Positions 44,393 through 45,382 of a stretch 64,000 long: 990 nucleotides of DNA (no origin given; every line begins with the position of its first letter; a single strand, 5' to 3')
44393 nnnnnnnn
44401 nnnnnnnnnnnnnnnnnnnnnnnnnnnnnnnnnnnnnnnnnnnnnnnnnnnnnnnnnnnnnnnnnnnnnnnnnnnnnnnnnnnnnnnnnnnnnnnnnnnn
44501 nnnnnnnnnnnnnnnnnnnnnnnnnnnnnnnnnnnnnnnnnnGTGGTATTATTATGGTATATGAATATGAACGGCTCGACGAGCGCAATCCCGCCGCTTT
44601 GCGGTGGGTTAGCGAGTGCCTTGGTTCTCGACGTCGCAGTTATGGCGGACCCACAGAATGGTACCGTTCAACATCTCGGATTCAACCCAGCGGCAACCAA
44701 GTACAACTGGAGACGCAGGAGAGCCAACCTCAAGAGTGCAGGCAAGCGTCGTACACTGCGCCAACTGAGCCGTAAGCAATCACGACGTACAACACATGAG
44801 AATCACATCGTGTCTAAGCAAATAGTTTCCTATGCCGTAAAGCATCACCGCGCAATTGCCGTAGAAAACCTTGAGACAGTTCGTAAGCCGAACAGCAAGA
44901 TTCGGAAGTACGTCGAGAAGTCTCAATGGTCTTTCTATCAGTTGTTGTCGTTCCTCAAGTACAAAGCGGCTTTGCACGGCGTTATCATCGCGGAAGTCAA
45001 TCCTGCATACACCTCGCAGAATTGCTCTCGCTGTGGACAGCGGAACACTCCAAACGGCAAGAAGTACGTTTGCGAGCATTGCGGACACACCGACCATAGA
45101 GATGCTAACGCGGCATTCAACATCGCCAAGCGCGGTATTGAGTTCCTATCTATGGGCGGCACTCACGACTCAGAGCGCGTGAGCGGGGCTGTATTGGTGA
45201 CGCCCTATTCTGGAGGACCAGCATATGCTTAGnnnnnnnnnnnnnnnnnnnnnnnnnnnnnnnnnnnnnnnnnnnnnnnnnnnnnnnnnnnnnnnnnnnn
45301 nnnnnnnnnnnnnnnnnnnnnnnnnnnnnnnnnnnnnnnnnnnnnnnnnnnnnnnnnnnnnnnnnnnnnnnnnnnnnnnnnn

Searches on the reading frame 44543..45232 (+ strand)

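Call 93: search_protein_families(library=pfam, proteins=[window:44543-45232:+], max_evalue=0.01)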
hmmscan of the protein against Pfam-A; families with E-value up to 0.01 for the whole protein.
window:44543-45232:+ (229 aa): 1 family
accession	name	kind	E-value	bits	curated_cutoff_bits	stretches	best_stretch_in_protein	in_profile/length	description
PF07282.18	Cas12f1-like_TNB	-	1e-24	86.9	26.3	1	131-194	1-60/60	Cas12f1-like, TNB domain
